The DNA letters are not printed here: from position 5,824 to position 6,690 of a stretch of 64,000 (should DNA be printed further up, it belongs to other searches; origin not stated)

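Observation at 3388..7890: Compact four-gene block: HemN-like radical SAM, UbiC-like chorismate lyase, halogenase-like flavoenzyme, GT4 glycosyltransferase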

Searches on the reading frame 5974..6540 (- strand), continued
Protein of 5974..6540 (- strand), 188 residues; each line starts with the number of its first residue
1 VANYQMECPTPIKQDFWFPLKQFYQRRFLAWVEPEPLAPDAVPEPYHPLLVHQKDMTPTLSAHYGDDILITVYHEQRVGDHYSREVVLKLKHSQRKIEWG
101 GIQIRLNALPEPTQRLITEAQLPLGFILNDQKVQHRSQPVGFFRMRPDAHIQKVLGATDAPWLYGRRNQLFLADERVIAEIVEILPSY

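Call 60: find_encoding_contigs(protein=P0412, flank=10000, max_places=1)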
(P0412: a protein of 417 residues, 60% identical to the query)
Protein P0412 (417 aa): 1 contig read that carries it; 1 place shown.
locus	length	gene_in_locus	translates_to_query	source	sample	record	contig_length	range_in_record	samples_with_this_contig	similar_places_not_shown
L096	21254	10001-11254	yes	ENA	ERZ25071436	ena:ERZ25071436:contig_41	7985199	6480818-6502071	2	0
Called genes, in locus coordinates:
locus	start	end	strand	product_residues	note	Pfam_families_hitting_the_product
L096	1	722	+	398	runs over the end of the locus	PF03372:Exo_endo_phos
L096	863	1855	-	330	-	PF00753:Lactamase_B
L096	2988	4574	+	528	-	PF01070:FMN_dh, PF00478:IMPDH (weak), PF01070:FMN_dh, PF03060:NMO (weak)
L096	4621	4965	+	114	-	PF03551:PadR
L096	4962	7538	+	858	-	PF12704:MacB_PCD, PF02687:FtsX, PF12704:MacB_PCD, PF02687:FtsX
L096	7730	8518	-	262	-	PF12146:Hydrolase_4, PF00561:Abhydrolase_1 (weak), PF12697:Abhydrolase_6 (weak)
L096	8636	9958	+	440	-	PF04055:Radical_SAM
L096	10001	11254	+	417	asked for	PF00890:FAD_binding_2 (weak), PF01266:DAO (faint), PF01494:FAD_binding_3, PF03486:HI0933_like (faint), PF04820:Trp_halogenase, PF07992:Pyr_redox_2 (faint), PF12831:FAD_oxidored (faint), PF04820:Trp_halogenase, +1 more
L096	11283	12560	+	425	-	PF00501:AMP-binding, PF14535:AMP-binding_C_2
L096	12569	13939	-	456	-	PF14238:DUF4340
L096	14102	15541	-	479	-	PF23357:DUF7088, PF09822:ABC_transp_aux, PF14258:DUF4350, PF23355:IFT52_GIFT (weak)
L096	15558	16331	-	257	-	PF01061:ABC2_membrane, PF12679:ABC2_membrane_2, PF12730:ABC2_membrane_4, PF12698:ABC2_membrane_3, PF13346:ABC2_membrane_5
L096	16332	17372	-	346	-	PF00005:ABC_tran, PF13304:AAA_21 (weak)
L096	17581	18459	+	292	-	PF13385:Laminin_G_3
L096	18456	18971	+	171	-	PF03473:MOSC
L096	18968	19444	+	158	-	-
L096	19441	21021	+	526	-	PF12228:DUF3604 (faint)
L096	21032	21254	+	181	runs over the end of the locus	PF14938:SNAP (weak), PF17874:TPR_MalT (weak), PF00515:TPR_1 (faint), PF07719:TPR_2 (faint), PF13181:TPR_8 (faint), PF13424:TPR_12 (weak)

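Call 61: search_protein_families(library=ncbifam, proteins=[L094:8114-9439:+, L094:9436-9990:+, L094:10001-11254:+, L094:11261-11704:+, L094:11701-12990:+], max_evalue=0.001)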
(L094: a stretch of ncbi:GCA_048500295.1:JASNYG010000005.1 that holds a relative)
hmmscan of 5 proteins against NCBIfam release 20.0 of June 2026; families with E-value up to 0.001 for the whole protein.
L094:8114-9439:+ (441 aa): 19 families
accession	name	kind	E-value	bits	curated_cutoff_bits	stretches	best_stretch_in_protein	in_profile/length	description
TIGR00538.1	hemN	equivalog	2.4e-59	201.3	324.95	1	28-424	27-432/454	oxygen-independent coproporphyrinogen III oxidase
NF006067.1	PRK08208.1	equivalog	1.7e-53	182.1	380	1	51-431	36-415/427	STM4012 family radical SAM protein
TIGR04107.1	rSAM_HutW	equivalog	5.5e-53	180.3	400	1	53-420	42-404/419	heme anaerobic degradation radical SAM methyltransferase ChuW/HutW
TIGR00539.1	hemN_rel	equivalog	2.5e-48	165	205.4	1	53-406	3-345/361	radical SAM family heme chaperone HemW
TIGR03994.1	rSAM_HemZ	equivalog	1.3e-47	162.8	321.4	1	52-253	86-287/401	coproporphyrinogen dehydrogenase HemZ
NF006385.0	PRK08629.1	equivalog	4.3e-39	134.5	355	1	52-439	54-422/439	coproporphyrinogen III oxidase family protein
NF006064.0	PRK08207.2-2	equivalog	3.1e-36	125.4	504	1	51-253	145-349/465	coproporphyrinogen III oxidase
NF006060.0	PRK08207.1-3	equivalog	6.4e-33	114.2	653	1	51-254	150-356/477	coproporphyrinogen III oxidase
NF006066.0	PRK08207.2-5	equivalog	1e-31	110.1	1117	1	52-243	192-385/518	coproporphyrinogen III oxidase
NF006061.0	PRK08207.1-4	equivalog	4e-30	105.1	702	1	51-242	174-368/501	coproporphyrinogen III oxidase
NF005133.0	PRK06582.1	equivalog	1.6e-28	99.9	597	1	51-256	12-213/390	coproporphyrinogen III oxidase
NF006062.0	PRK08207.1-5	equivalog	2.1e-28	99.4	1007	1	52-247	150-348/476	coproporphyrinogen III oxidase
NF006059.0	PRK08207.1-1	equivalog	1.2e-25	90.2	1012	1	52-244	173-368/496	coproporphyrinogen III oxidase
NF006065.0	PRK08207.2-4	equivalog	6.3e-23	81.5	922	1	53-244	171-368/484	coproporphyrinogen III oxidase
NF006063.0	PRK08207.2-1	equivalog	4e-21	75.2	1074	1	51-244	193-388/518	coproporphyrinogen III oxidase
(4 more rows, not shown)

L094:9436-9990:+ (184 aa): 0 families

L094:10001-11254:+ (417 aa): 44 families (the best 25 are shown)
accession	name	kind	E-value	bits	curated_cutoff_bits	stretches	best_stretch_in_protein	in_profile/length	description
NF033113.0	halo_ClmS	equivalog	2.1e-54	185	900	1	7-360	5-359/570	chloramphenicol-biosynthetic FADH2-dependent halogenase CmlS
NF049967.1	QhpG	equivalog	6.4e-38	130.7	240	1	8-360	2-324/423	flavin-dependent monooxygenase QhpG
TIGR02032.1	GG-red-SF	subfamily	6.8e-33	114.6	158.8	1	5-322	1-297/297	geranylgeranyl reductase family protein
NF038171.1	maturase_LodB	equivalog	3.1e-28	98.9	400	1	6-360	1-347/361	lysine-epsilon-oxidase maturase LodB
NF038174.1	maturase_GoxB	equivalog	3.2e-24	85.7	400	1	6-357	2-342/358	glycine oxidase maturase GoxB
NF041080.1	DGGGPL_reductase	equivalog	2.4e-19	69.6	580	1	4-334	1-323/447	digeranylgeranylglycerophospholipid reductase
NF004834.1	PRK06185.1-3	subfamily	9.3e-18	64.2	500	1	5-180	8-182/420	FAD-dependent oxidoreductase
NF004833.1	PRK06185.1-1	subfamily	3.3e-17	62.3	488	1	7-335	5-328/403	FAD-dependent oxidoreductase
NF041385.1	Dggglyphlred_Halo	equivalog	8.4e-16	57.5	700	1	1-168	1-152/405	digeranylgeranylglycerophospholipid reductase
NF041160.1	DGGPL_Thplmales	equivalog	3.9e-15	55.7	780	1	3-348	2-336/396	digeranylgeranylglycerophospholipid reductase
NF045655.1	MkRedMenJ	equivalog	2.8e-13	49.6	700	1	1-133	1-128/406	menaquinone reductase MenJ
NF007542.0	PRK10157.1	subfamily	6.5e-13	48.2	610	1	4-147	5-148/428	FAD-dependent oxidoreductase FixC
TIGR02023.1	BchP-ChlP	subfamily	1.4e-11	44.1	343.3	1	5-128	1-113/388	geranylgeranyl diphosphate reductase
NF004835.0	PRK06185.1-4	equivalog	2.2e-11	43.2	601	1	5-335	11-335/411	FAD-dependent oxidoreductase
NF007450.0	PRK10015.1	subfamily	1.4e-10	40.5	466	1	3-145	4-146/429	FAD-dependent oxidoreductase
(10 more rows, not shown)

L094:11261-11704:+ (147 aa): 4 families
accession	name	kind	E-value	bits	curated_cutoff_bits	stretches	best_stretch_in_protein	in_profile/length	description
TIGR00051.1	TIGR00051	subfamily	2.1e-13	50.6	68.7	1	10-98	3-91/117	YbgC/FadM family acyl-CoA thioesterase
TIGR02799.1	thio_ybgC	equivalog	1.2e-10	41.8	141.35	1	8-118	4-111/126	tol-pal system-associated acyl-CoA thioesterase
NF047424.1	MenI_Staph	exception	3.4e-06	27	225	1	11-120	10-116/148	1,4-dihydroxy-2-naphthoyl-CoA hydrolase MenI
NF008065.0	PRK10800.1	equivalog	1.8e-05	24.9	185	1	5-116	6-114/134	tol-pal system-associated acyl-CoA thioesterase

L094:11701-12990:+ (429 aa): 14 families
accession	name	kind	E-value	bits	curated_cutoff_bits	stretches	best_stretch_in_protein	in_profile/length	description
NF041878.1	paak_haloarch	equivalog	1.2e-57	195.4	700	1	12-420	10-417/427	phenylacetate--CoA ligase PaaK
TIGR02155.1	PA_CoA_ligase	equivalog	6.1e-50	170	646.3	1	18-425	11-418/422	phenylacetate--CoA ligase PaaK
NF045666.1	DVU1553_fam_AMP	equivalog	1.6e-34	119.5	300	1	12-319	20-320/331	DVU_1553 family AMP-dependent CoA ligase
NF041217.1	BagE_FevW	exception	3.9e-30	105.2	800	1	13-423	11-400/424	bagremycin/ferroverdin synthetase BagE/FevW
NF053551.1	FlxY_rubin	equivalog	1.6e-27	96.3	520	1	34-369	33-361/424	flexirubin biosynthesis putative acyl-CoA ligase FlxY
TIGR03335.1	F390_ftsA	equivalog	2.1e-19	69.5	458.7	1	36-325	40-325/445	coenzyme F390 synthetase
TIGR01733.1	AA-adenyl-dom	subfamily_domain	1.6e-07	30.5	317.4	1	65-286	103-323/409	amino acid adenylation domain-containing protein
NF004114.0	PRK05605.1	equivalog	3.7e-06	25.6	766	1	169-359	306-497/575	long-chain-fatty-acid--CoA ligase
NF009071.0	PRK12406.1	subfamily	4e-06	25.5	701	1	82-417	152-487/510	acyl-CoA synthetase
NF005801.1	PRK07656.1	equivalog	5.8e-06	25.2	657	0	327-359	399-431/500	FadD3 family acyl-CoA ligase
NF004837.0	PRK06187.1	subfamily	1.7e-05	23.3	476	0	168-247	253-327/531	long-chain-fatty-acid--CoA ligase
TIGR02304.1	aden_form_hyp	equivalog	5.7e-05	22.3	251.9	1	286-377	283-377/430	F390 synthetase-related protein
NF009233.0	PRK12583.1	subfamily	0.00027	19.5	832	0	51-249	172-361/558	fatty acid CoA ligase family protein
NF006572.0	PRK09088.1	equivalog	0.00096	17.9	696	0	327-399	384-457/491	acyl-CoA synthetase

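Call 66: find_encoding_contigs(protein=P0409, flank=9000, max_places=1)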
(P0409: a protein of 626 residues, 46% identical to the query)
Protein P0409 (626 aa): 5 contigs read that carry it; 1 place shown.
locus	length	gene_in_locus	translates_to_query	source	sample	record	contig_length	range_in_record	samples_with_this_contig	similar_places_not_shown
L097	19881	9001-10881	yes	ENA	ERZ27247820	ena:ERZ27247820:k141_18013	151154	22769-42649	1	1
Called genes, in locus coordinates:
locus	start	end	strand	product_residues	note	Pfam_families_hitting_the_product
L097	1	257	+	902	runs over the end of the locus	PF13243:SQHop_cyclase_C (faint)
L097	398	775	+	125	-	PF12796:Ank_2, PF13637:Ank_4 (weak), PF13857:Ank_5 (weak), PF00023:Ank, PF13606:Ank_3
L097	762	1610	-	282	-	PF13276:HTH_21, PF00665:rve, PF13683:rve_3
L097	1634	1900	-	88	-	PF01527:HTH_Tnp_1, PF13551:HTH_29 (faint), PF13384:HTH_23, PF13518:HTH_28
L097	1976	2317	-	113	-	-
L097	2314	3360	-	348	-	-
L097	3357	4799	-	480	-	PF00884:Sulfatase (weak), PF01663:Phosphodiest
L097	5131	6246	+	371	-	PF02638:GHL10, PF13200:DUF4015 (faint)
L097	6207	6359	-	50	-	-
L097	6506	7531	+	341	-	-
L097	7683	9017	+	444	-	PF04055:Radical_SAM, PF06969:HemN_C (faint)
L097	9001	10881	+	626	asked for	PF00890:FAD_binding_2 (faint), PF01266:DAO (weak), PF01494:FAD_binding_3, PF04820:Trp_halogenase, PF07992:Pyr_redox_2 (faint), PF12831:FAD_oxidored, PF13450:NAD_binding_8 (faint), PF04820:Trp_halogenase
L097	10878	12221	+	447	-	PF13579:Glyco_trans_4_4, PF13439:Glyco_transf_4, PF00534:Glycos_transf_1, PF13692:Glyco_trans_1_4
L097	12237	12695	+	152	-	PF13279:4HBT_2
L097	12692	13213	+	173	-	-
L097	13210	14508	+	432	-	PF00501:AMP-binding, PF14535:AMP-binding_C_2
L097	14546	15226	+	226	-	PF00005:ABC_tran, PF02463:SMC_N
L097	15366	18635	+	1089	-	PF02687:FtsX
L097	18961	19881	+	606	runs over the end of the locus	PF02776:TPP_enzyme_N, PF00205:TPP_enzyme_M, PF02775:TPP_enzyme_C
